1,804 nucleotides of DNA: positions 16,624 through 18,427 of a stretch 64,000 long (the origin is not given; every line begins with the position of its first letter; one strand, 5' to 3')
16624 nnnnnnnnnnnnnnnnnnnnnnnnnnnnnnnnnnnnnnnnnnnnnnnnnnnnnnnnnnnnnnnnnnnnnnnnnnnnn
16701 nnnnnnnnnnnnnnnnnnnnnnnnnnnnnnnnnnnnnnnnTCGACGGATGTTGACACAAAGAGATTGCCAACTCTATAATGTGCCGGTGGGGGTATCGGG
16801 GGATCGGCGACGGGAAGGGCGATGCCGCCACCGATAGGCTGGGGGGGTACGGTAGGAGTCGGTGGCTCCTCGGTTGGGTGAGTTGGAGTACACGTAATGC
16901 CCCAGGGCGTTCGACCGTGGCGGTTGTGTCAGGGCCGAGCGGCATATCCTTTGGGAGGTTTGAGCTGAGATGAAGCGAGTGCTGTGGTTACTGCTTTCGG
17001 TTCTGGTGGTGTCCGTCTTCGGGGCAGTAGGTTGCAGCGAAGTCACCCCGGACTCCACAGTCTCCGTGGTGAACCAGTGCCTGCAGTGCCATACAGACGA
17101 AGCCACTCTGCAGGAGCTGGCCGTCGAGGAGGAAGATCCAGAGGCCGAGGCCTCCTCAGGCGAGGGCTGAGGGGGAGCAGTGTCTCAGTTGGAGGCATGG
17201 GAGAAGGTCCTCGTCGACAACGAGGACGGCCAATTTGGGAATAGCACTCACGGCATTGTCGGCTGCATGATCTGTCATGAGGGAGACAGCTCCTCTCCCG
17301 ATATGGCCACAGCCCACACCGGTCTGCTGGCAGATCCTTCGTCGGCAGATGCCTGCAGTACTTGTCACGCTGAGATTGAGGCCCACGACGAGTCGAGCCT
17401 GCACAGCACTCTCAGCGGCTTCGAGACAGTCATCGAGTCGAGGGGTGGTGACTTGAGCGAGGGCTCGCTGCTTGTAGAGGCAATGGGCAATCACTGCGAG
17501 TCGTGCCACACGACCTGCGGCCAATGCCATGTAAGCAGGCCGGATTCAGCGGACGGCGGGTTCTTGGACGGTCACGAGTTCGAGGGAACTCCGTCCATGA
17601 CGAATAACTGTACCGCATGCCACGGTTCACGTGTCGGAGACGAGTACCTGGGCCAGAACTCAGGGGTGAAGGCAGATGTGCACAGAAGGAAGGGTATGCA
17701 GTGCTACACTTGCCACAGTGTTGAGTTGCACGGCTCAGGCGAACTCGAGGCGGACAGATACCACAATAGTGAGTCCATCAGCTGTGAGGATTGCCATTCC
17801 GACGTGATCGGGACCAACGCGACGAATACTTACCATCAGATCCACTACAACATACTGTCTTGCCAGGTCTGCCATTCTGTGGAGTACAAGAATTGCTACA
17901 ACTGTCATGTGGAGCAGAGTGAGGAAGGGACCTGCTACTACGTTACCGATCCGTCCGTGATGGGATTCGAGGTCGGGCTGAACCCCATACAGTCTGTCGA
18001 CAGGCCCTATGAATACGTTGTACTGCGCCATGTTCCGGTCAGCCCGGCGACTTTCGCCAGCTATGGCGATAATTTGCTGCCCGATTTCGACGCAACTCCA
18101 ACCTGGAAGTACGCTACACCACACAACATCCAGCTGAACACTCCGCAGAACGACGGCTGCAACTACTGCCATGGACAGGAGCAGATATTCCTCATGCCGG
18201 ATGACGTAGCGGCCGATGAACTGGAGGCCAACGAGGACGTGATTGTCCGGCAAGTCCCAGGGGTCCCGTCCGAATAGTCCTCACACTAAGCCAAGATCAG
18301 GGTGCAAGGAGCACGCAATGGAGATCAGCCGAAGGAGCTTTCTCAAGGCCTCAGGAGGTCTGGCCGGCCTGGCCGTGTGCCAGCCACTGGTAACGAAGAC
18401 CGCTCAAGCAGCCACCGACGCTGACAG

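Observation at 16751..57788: ~40-kb self-contained cytochrome island with electron-transfer cytochromes plus their own haem synthesis, maturation and sensing genes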

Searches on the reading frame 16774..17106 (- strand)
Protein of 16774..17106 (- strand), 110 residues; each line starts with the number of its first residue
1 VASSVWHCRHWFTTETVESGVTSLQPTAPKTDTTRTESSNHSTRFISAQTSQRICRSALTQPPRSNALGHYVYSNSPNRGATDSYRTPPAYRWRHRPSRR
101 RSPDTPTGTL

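Call 38: search_protein_families(library=pfam, proteins=[window:16774-17106:-], max_evalue=0.001)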
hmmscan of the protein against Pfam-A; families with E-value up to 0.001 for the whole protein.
window:16774-17106:- (110 aa): 0 families

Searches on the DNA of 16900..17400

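Call 52: search_rna_families(source=window, start=16900, end=17400, threshold=evalue, max_evalue=10, show_alignments=3)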
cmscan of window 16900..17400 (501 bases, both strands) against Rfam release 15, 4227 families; matches with E-value up to 10: 2.
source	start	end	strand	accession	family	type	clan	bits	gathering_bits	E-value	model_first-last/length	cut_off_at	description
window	17112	17186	-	RF01972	H19_1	Gene; lncRNA;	-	21.7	50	2.3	1-71/71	no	H19 conserved region 1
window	17280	17336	-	RF00658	mir-21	Gene; miRNA;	-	13.4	52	4.8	1-72/72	no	mir-21 microRNA precursor family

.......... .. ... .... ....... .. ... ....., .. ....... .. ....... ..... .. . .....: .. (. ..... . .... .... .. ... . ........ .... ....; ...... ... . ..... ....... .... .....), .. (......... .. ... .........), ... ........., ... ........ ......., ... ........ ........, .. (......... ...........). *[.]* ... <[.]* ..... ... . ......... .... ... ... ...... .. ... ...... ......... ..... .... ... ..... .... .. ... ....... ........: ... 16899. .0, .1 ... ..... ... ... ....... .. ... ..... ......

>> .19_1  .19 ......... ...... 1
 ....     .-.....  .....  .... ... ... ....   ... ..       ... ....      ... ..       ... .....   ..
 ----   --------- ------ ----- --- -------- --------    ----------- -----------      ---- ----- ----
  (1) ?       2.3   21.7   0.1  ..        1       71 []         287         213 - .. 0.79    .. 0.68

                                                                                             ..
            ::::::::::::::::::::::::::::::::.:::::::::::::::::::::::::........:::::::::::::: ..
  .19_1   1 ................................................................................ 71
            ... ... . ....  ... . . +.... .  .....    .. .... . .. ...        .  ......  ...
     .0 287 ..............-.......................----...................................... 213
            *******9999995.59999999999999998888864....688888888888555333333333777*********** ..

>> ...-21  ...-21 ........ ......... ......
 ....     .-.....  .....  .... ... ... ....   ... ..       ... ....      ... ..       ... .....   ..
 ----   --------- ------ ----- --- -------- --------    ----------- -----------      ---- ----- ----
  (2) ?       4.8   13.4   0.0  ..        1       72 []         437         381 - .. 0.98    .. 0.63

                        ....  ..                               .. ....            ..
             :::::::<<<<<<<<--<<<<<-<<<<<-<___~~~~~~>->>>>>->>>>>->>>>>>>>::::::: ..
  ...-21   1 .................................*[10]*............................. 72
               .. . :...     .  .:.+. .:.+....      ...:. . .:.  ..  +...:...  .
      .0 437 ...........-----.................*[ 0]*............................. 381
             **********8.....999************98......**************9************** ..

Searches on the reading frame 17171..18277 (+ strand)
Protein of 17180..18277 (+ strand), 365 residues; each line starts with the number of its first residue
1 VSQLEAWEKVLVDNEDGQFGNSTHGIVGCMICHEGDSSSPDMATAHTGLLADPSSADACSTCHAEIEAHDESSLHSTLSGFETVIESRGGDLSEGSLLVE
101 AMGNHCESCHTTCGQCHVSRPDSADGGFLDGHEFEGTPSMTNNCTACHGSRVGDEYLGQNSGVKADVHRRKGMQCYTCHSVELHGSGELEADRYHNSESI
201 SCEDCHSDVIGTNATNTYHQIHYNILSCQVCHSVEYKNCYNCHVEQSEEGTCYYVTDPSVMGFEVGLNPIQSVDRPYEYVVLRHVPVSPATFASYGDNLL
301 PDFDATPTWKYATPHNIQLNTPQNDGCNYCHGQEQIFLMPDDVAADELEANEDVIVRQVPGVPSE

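Call 4: search_protein_families(library=pfam, proteins=[window:17180-18277:+], max_evalue=0.01)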
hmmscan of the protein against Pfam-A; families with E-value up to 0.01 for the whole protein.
window:17180-18277:+ (365 aa): 3 families
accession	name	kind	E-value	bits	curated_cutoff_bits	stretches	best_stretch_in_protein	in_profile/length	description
PF14522.11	Cytochrome_C7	-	3.3e-07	30.5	24.8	0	194-243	7-66/67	Cytochrome c7 and related cytochrome c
PF22113.1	Mtrc-MtrF_II-IV_dom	-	4.9e-07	29.9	30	0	105-182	83-166/176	Outer membrane cytochrome MtrC/MtrF-like, domains II/IV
PF14537.11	Cytochrom_c3_2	-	0.00047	21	25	1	167-243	1-78/79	Cytochrome c3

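Call 15: search_protein_families(library=ncbifam, proteins=[window:17180-18277:+], max_evalue=0.01)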
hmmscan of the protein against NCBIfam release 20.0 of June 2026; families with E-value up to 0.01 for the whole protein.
window:17180-18277:+ (365 aa): 5 families
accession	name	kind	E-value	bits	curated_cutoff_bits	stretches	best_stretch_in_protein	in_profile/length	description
TIGR03508.1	decahem_SO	subfamily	1.2e-07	31.5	192.2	1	102-252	33-170/258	DmsE family decaheme c-type cytochrome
NF040967.1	cytc_ExtN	equivalog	1.6e-06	27.3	200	1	22-340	34-348/415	selenite/tellurite reduction operon c-type cytochrome ExtN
NF040968.1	FeS_ExtO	equivalog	2.4e-06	26.6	200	1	22-340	34-347/416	selenite/tellurite reduction operon b-type cytochrome iron-sulfur cluster-binding subunit ExtO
NF041028.1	decahem_GSU2203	exception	9.7e-06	25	325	1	51-241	31-190/317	GSU2203 family decaheme c-type cytochrome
NF040943.1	cytoc3_ExtM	equivalog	0.00036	19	800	1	162-208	255-301/599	selenite/tellurite reduction operon c-type cytochrome ExtM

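Call 20: search_solved_structures(query=window:17180-18277:+, max_evalue=1)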
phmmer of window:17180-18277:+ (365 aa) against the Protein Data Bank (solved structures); distinct sequences matched with E-value up to 1: 6.
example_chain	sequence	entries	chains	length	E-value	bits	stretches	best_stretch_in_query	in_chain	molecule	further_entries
1fgj_A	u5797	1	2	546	0.0044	19.4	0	22-72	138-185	HYDROXYLAMINE OXIDOREDUCTASE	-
4fas_A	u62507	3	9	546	0.0045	19.4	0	22-72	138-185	Hydroxylamine oxidoreductase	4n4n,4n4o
6m0p_A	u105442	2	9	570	0.0053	19.2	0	22-72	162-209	Aerobic hydroxylamine oxidoreductase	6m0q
5a9h_A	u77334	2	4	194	0.11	14.8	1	216-252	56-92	SOLUTE CARRIER FAMILY 15 MEMBER 2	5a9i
7nqk_A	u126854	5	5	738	0.78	12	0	216-252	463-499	Solute carrier family 15 member 2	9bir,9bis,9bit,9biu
5ze8_A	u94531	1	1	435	0.84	11.9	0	55-151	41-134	cytochrome c552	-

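Call 66: find_related_loci(query=A4, collection=metagenome_contigs, flank=10000)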
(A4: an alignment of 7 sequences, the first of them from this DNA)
Query A4 (368 aa) in metagenome_contigs; peptide patterns used: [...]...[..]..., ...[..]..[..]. (x = any residue, [..] = any of these).
598 stretches matched a pattern (row limit reached: there are more); 440 encode a relative of the query (tblastn E <= 1e-3); the best 80 are kept; 80 distinct loci.
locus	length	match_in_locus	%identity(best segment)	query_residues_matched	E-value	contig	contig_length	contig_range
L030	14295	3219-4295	59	9-363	4e-143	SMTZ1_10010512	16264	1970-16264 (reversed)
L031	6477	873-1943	59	7-365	4e-142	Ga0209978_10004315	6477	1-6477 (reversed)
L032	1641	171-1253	59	1-363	4e-154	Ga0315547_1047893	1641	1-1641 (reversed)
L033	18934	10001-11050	61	7-359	9e-142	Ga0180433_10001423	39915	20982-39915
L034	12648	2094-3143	61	7-359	9e-142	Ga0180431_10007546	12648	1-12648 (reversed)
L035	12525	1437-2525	58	1-365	4e-140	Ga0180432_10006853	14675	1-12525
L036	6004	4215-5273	58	9-363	1e-139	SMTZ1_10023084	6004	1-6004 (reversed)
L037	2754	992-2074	57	1-363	9e-146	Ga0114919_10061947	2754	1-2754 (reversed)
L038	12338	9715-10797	58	1-363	4e-138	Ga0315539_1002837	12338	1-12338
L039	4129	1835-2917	57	1-363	2e-140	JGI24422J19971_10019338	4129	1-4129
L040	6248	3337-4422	57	1-364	3e-137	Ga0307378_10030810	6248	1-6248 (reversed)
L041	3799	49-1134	57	1-364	1e-140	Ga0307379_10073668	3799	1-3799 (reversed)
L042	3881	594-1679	56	1-364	2e-140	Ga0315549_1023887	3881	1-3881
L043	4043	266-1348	57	1-363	1e-139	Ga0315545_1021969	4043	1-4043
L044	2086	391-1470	56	1-363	1e-145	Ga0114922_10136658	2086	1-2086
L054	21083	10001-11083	57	1-363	5e-134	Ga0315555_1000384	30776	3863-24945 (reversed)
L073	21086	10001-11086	55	1-363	4e-132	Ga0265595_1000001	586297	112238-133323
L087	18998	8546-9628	54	3-363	1e-126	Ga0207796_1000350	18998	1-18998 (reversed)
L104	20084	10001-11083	51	7-363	7e-120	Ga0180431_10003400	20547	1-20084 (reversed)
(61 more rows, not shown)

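Call 79: search_solved_structures(query=A4, max_evalue=10)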
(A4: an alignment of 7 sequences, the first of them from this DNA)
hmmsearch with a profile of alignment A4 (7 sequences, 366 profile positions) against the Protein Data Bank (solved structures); distinct sequences matched with E-value up to 10: 7.
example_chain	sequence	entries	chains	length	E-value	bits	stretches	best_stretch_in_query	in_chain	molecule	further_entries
28pb_A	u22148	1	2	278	1.1e-06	31.2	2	12-80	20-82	Cytochrome c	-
5a9h_A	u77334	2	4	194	0.24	13.6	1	217-260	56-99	SOLUTE CARRIER FAMILY 15 MEMBER 2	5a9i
5ze8_A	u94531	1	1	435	0.76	12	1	55-150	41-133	cytochrome c552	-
7nqk_A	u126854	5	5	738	1.6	11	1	217-259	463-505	Solute carrier family 15 member 2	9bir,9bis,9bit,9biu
4wjy_A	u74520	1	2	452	1.8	10.8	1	167-209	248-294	Cytochrome c-552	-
1oah_A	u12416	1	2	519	5.8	9.1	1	171-255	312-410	CYTOCHROME C NITRITE REDUCTASE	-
1qo8_A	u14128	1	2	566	6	9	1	175-244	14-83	FLAVOCYTOCHROME C3 FUMARATE REDUCTASE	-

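Call 80: search_solved_structures(query=A4, max_evalue=0.001, show_alignments=1)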
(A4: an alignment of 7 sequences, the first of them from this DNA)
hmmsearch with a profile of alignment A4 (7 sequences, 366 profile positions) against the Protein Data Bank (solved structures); distinct sequences matched with E-value up to 0.001: 1.
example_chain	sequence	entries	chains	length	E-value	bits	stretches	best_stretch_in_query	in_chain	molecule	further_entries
28pb_A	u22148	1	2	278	1.1e-06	31.2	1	12-80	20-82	Cytochrome c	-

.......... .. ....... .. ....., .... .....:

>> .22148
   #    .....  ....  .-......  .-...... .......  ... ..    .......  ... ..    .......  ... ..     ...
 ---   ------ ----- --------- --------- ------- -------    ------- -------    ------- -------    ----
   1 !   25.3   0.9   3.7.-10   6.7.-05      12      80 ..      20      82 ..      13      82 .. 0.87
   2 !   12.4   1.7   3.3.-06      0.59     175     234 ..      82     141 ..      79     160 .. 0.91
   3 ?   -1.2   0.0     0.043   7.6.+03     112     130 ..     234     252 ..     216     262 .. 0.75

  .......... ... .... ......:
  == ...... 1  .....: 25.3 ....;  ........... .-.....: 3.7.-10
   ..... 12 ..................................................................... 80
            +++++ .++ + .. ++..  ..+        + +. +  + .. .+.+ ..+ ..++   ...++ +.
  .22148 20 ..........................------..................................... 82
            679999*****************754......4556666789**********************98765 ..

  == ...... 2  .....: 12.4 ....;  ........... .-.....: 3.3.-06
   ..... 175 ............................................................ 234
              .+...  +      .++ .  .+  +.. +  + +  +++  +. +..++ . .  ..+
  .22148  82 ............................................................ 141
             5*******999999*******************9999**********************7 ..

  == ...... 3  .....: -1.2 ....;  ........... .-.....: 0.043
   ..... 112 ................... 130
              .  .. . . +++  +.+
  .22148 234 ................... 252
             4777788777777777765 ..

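Call 101: search_protein_families(library=pfam, proteins=[L054:8688-9686:+, L033:8579-9640:+, L104:8592-9656:+, L054:12645-12965:-, L104:12819-13121:-, L087:5268-6008:+, L087:6039-6974:+, L073:7886-10000:+], max_evalue=0.01)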
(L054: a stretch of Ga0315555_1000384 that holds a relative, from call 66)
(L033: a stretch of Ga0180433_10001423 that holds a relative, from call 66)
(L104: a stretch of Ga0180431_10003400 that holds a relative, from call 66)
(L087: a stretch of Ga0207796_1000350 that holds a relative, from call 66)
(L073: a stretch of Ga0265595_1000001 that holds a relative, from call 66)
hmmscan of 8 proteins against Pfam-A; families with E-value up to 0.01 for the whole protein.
L054:8688-9686:+ (332 aa): 1 family
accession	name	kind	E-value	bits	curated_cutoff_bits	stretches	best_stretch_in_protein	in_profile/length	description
PF00581.25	Rhodanese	-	3e-34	118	22.2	2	226-310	7-101/102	Rhodanese-like domain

L033:8579-9640:+ (353 aa): 1 family
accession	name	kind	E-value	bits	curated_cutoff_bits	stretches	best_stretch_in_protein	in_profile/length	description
PF00581.25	Rhodanese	-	9.3e-35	119.6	22.2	2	93-180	4-101/102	Rhodanese-like domain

L104:8592-9656:+ (354 aa): 1 family
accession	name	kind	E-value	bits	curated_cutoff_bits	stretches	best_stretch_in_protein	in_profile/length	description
PF00581.25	Rhodanese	-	2.6e-33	115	22.2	2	244-332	1-101/102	Rhodanese-like domain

L054:12645-12965:- (106 aa): 2 families
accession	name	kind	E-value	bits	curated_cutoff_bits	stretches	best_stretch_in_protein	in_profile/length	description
PF02583.22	Trns_repr_metal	-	5.2e-24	84.9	22.8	1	21-91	2-71/78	Metal-sensitive transcriptional repressor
PF02252.23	PA28_C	-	0.0029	17.8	20.9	1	19-84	77-143/145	Proteasome activator PA28, C-terminal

L104:12819-13121:- (100 aa): 1 family
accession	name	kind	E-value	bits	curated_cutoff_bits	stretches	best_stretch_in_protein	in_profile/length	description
PF02583.22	Trns_repr_metal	-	9.8e-25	87.2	22.8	1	13-83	2-71/78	Metal-sensitive transcriptional repressor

L087:5268-6008:+ (246 aa): 11 families
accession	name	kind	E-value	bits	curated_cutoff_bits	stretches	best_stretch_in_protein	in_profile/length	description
PF13247.11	Fer4_11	-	6.8e-21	74.8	26.2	1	114-206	6-100/100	4Fe-4S dicluster domain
PF12797.12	Fer4_2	-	9.3e-11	41.4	24.5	2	68-86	3-21/22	4Fe-4S binding domain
PF12837.12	Fer4_6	-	1.8e-09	37.5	25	2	142-164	1-23/24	4Fe-4S binding domain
PF00037.32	Fer4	-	5.8e-09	35.8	21.1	2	145-164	3-22/24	4Fe-4S binding domain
PF13237.11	Fer4_10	-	9.2e-09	35.5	25.5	2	144-196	3-52/53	4Fe-4S dicluster domain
PF13187.11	Fer4_9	-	9.7e-08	32.4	27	3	117-163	1-50/52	4Fe-4S dicluster domain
PF12838.12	Fer4_7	-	4e-07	30.9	27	2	117-164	1-52/52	4Fe-4S dicluster domain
PF14697.11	Fer4_21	-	1.6e-05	25.4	35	0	117-163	7-54/59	4Fe-4S dicluster domain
PF25160.1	LdpA_Fe-S-bd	-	0.00069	19.8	27.6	1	123-163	6-41/49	LdpA Fe-S cluster-binding domain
PF13370.11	Fer4_13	-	0.0067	17.5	24.5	0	70-108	1-41/58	4Fe-4S single cluster domain of Ferredoxin I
PF10518.14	TAT_signal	-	0.007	16.7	22.7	0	30-49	2-21/21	TAT (twin-arginine translocation) pathway signal sequence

L087:6039-6974:+ (311 aa): 1 family
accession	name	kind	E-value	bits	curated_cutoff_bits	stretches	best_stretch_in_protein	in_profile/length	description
PF03916.19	NrfD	-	5.2e-40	138.4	25.8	1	5-306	10-308/313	Polysulphide reductase, NrfD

L073:7886-10000:+ (704 aa): 2 families
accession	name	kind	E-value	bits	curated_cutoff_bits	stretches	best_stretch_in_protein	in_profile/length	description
PF00581.25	Rhodanese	-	5.7e-69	229.5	22.2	4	87-168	15-101/102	Rhodanese-like domain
PF08797.16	HIRAN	-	6e-06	26.4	24.7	0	71-135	19-79/96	HIRAN domain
